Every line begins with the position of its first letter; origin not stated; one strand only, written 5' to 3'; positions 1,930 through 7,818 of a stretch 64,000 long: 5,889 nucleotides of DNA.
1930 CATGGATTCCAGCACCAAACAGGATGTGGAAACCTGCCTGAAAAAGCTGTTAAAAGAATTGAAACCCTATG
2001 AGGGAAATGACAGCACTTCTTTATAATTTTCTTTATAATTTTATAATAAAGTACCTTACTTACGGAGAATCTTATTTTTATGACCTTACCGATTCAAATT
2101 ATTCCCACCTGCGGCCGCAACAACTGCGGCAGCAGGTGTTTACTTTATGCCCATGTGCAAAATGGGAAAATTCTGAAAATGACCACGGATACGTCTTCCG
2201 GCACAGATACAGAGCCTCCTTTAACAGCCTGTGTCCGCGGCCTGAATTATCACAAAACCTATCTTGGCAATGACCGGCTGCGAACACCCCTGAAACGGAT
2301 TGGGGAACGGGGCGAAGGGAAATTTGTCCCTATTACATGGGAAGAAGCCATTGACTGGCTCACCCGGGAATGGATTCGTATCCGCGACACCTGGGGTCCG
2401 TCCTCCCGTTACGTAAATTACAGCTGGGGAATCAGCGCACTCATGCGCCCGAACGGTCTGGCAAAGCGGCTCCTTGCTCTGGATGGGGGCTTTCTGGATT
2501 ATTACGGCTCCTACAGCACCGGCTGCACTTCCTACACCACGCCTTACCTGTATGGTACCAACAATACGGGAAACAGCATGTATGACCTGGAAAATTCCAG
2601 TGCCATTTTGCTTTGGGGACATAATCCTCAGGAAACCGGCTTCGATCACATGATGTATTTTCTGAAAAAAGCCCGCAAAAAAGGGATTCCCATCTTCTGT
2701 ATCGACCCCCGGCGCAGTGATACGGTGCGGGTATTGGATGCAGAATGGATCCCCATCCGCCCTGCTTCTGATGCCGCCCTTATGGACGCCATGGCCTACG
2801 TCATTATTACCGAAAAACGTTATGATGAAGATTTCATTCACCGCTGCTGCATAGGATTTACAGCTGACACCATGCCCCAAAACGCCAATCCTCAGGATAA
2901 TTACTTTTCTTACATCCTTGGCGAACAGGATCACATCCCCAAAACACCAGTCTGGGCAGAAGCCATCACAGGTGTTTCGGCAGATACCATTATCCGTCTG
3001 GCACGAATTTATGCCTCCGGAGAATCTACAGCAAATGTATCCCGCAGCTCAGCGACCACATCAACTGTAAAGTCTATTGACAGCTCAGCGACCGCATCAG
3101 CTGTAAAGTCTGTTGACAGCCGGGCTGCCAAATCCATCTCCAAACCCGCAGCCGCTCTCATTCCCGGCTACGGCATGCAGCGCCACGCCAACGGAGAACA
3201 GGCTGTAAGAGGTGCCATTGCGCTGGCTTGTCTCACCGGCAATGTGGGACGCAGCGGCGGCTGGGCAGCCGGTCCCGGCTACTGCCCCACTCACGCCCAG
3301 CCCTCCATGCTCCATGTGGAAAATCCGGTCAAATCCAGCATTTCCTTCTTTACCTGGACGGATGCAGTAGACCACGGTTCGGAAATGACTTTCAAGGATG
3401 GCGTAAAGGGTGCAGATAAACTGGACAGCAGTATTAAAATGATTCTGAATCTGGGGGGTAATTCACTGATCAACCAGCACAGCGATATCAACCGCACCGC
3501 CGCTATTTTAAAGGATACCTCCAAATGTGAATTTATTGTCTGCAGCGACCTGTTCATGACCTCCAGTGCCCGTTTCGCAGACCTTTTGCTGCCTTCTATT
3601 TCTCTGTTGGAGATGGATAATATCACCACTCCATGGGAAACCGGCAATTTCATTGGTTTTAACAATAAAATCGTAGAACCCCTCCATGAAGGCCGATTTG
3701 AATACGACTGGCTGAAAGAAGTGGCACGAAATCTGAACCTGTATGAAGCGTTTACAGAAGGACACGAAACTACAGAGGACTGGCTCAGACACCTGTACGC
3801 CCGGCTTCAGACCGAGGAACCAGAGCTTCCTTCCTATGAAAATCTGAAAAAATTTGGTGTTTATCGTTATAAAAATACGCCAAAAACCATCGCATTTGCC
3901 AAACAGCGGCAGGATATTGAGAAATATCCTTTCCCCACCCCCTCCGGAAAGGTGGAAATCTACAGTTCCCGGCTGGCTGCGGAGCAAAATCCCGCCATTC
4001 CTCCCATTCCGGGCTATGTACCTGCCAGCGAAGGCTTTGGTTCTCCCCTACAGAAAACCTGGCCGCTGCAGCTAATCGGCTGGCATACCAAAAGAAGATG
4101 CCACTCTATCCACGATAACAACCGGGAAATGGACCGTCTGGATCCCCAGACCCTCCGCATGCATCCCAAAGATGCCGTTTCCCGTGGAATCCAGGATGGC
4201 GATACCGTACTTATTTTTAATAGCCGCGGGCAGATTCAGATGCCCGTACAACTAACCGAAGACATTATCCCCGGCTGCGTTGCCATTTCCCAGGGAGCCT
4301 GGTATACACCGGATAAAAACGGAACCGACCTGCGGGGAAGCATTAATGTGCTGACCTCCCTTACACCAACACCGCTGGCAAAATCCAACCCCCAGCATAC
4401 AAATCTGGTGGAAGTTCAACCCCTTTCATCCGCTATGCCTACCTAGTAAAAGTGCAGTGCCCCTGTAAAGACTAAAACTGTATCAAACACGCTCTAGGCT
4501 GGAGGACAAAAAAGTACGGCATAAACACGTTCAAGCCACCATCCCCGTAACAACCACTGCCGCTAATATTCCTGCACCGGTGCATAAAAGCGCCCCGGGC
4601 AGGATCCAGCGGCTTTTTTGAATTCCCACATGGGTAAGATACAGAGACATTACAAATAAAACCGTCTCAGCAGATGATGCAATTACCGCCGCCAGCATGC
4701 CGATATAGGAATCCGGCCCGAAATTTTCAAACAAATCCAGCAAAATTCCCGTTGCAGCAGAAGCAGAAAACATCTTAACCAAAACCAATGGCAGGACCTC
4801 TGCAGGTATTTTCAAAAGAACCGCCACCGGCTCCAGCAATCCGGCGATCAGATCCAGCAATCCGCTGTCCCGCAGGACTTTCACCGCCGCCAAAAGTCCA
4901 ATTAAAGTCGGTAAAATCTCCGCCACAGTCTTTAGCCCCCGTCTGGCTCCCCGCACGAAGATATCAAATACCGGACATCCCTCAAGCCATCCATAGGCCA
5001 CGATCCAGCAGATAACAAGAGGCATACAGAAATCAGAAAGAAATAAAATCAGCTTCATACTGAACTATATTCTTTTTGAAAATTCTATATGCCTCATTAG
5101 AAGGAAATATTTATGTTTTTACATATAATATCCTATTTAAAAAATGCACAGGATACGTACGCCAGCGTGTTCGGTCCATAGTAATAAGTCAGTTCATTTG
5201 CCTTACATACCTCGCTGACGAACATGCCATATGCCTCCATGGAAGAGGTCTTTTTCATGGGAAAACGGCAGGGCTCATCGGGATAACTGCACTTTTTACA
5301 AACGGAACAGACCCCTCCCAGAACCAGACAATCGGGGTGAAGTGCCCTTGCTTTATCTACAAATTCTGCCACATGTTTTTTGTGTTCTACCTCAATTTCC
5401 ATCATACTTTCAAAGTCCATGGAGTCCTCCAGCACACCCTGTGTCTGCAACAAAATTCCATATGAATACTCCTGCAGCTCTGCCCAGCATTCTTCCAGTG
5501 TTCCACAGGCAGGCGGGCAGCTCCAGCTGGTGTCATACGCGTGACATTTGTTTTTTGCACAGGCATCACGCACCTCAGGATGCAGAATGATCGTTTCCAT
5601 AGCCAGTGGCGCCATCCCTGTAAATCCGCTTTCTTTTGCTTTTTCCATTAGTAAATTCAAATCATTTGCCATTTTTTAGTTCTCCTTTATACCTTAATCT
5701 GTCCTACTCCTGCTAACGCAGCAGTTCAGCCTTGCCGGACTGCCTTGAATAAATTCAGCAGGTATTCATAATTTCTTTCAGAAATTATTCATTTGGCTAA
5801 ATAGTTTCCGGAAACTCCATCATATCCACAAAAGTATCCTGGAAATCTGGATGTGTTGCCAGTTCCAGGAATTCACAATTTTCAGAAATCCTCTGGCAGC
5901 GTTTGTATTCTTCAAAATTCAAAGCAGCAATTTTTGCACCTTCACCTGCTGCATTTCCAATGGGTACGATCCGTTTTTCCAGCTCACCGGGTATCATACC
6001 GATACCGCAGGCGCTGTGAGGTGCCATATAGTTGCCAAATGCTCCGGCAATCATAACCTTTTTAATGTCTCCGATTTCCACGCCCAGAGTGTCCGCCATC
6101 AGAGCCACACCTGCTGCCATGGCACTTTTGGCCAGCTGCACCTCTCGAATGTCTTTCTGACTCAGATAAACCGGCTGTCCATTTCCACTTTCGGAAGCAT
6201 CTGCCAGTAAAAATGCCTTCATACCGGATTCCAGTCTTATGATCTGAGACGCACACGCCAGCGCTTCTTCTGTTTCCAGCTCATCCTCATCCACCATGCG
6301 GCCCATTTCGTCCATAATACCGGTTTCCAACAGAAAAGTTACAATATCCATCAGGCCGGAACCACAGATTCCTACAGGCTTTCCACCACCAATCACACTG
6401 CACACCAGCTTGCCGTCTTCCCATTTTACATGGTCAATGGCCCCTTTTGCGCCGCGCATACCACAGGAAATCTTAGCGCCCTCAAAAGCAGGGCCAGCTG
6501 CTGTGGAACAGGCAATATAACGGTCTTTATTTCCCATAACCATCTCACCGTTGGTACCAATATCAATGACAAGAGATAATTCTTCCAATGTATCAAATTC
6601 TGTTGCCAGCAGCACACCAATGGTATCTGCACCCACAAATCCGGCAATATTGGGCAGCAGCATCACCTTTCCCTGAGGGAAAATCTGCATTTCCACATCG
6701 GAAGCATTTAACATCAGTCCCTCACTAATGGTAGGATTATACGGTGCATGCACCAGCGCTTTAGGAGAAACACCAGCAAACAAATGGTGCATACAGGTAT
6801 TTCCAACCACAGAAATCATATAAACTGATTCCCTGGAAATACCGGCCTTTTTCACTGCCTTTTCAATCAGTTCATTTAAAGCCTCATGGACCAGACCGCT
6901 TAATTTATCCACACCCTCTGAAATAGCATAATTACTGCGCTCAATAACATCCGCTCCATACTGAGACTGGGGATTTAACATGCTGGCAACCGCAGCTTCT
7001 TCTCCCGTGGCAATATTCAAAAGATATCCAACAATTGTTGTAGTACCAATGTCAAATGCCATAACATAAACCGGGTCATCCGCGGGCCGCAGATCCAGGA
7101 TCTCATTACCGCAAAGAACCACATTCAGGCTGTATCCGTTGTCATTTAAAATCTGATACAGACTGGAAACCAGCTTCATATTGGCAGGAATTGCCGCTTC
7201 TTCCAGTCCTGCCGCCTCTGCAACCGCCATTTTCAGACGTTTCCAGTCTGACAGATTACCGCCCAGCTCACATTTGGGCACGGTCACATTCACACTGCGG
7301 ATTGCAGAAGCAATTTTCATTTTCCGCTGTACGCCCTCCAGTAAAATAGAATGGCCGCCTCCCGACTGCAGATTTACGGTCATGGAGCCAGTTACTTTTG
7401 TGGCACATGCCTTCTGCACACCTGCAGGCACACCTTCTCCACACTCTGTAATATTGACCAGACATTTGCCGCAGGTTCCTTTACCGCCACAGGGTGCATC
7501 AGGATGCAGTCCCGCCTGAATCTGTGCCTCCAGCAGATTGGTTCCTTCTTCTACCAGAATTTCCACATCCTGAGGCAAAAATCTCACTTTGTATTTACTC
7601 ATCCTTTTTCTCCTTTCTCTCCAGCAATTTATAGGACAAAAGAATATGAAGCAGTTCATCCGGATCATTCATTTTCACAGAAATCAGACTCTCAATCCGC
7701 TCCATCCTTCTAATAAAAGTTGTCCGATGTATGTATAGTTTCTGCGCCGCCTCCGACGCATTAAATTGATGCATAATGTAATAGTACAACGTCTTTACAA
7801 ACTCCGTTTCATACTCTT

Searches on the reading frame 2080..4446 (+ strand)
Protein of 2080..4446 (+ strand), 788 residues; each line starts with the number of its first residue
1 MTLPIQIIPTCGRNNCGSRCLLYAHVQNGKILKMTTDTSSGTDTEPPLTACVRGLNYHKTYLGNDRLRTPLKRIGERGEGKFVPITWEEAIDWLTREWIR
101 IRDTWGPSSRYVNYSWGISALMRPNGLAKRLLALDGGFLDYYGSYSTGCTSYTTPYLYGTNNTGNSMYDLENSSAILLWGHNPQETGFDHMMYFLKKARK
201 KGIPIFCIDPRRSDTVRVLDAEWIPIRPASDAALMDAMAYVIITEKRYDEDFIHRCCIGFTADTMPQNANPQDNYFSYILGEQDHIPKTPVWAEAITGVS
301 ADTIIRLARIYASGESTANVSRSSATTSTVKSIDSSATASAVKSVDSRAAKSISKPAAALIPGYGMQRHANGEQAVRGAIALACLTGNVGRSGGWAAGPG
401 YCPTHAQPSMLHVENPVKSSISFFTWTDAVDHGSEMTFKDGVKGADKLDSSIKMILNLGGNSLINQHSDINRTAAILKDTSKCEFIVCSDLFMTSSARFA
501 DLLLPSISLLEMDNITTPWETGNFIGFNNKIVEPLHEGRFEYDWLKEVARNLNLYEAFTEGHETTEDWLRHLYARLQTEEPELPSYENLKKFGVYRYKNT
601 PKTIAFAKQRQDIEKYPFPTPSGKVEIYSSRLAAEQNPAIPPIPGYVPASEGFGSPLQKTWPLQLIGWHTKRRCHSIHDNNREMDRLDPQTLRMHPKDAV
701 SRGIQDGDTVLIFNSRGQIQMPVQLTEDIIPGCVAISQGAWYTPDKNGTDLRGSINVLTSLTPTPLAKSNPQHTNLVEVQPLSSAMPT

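Call 18: search_protein_families(library=pfam, proteins=[window:2080-4446:+], max_evalue=0.00001)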
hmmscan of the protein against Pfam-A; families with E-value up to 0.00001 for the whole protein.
window:2080-4446:+ (788 aa): 2 families
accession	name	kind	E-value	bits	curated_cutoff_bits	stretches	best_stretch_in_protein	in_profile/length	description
PF00384.28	Molybdopterin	-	6.9e-52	177.1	24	1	66-550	1-352/353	Molybdopterin oxidoreductase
PF01568.27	Molydop_binding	-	3.2e-24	85.5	26.8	1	663-774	1-108/110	Molydopterin dinucleotide binding domain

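Call 20: find_encoding_contigs(protein=window:2080-4446:+, flank=10000, max_places=4)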
Protein window:2080-4446:+ (788 aa): 6 contigs read that carry it; 4 places shown.
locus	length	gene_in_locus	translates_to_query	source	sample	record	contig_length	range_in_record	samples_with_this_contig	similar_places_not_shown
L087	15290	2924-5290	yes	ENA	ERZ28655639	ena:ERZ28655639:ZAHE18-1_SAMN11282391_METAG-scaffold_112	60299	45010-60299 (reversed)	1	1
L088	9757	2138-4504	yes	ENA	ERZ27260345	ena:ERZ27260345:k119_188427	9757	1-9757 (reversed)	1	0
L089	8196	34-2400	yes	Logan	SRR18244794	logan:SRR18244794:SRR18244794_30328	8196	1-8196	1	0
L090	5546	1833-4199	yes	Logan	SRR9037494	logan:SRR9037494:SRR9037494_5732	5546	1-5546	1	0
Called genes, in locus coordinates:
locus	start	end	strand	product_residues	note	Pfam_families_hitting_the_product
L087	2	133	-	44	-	?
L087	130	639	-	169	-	PF03788:LrgA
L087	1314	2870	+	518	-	-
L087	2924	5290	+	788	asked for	PF04879:Molybdop_Fe4S4 (faint), PF00384:Molybdopterin, PF01568:Molydop_binding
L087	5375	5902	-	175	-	PF07670:Gate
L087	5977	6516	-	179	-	PF10050:DUF2284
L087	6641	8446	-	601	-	PF00111:Fer2 (faint), PF17650:RACo_linker, PF17651:Raco_middle, PF14574:RACo_C_ter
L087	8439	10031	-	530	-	PF13556:HTH_30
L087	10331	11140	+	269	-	PF00809:Pterin_bind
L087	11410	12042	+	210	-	PF02607:B12-binding_2, PF02310:B12-binding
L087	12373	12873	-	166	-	-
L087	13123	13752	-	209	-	PF13189:Cytidylate_kin2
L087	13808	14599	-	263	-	PF00797:Acetyltransf_2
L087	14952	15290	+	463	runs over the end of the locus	PF07690:MFS_1, PF13347:MFS_2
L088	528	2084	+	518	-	-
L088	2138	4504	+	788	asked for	PF04879:Molybdop_Fe4S4 (faint), PF00384:Molybdopterin, PF01568:Molydop_binding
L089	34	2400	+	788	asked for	PF04879:Molybdop_Fe4S4 (faint), PF00384:Molybdopterin, PF01568:Molydop_binding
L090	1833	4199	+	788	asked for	PF04879:Molybdop_Fe4S4 (faint), PF00384:Molybdopterin, PF01568:Molydop_binding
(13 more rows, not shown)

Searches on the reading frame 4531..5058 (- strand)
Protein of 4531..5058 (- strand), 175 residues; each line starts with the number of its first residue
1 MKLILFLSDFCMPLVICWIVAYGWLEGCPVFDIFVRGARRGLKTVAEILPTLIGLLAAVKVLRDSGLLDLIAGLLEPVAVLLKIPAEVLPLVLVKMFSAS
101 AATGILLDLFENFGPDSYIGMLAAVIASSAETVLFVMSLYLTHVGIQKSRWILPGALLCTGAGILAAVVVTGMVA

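Call 18: search_protein_families(library=pfam, proteins=[window:4531-5058:-], max_evalue=0.00001)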
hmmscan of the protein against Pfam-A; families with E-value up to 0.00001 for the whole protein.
window:4531-5058:- (175 aa): 1 family
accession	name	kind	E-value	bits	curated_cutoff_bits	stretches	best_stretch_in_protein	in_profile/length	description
PF07670.19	Gate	-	3.8e-08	34.2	29.6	1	47-146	3-103/104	Nucleoside recognition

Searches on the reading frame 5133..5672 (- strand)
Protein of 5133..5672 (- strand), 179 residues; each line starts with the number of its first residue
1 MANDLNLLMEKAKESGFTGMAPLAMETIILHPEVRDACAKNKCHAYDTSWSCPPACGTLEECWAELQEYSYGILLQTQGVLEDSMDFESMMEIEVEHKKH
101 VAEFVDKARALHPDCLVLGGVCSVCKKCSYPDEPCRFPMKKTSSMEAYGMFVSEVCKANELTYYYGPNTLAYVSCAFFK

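Call 18: search_protein_families(library=pfam, proteins=[window:5133-5672:-], max_evalue=0.00001)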
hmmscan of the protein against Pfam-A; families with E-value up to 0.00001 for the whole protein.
window:5133-5672:- (179 aa): 1 family
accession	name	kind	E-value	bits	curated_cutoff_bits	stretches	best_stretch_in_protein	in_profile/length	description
PF10050.14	DUF2284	-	5.2e-44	150.3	25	1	23-177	3-160/161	Predicted metal-binding protein (DUF2284)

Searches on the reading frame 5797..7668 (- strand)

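Call 18: search_protein_families(library=pfam, proteins=[window:5797-7668:-], max_evalue=0.00001)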
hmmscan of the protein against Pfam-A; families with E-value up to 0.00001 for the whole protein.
window:5797-7668:- (623 aa): 3 families
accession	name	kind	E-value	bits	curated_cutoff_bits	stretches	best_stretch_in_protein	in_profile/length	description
PF14574.11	RACo_C_ter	-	1.9e-76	257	27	1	363-622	1-252/261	C-terminal domain of RACo the ASKHA domain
PF17651.6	Raco_middle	-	5.6e-54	182.6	26.8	1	201-359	1-161/163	RACo middle region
PF17650.6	RACo_linker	-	6.1e-10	39.2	26.2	1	114-197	3-83/86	RACo linker region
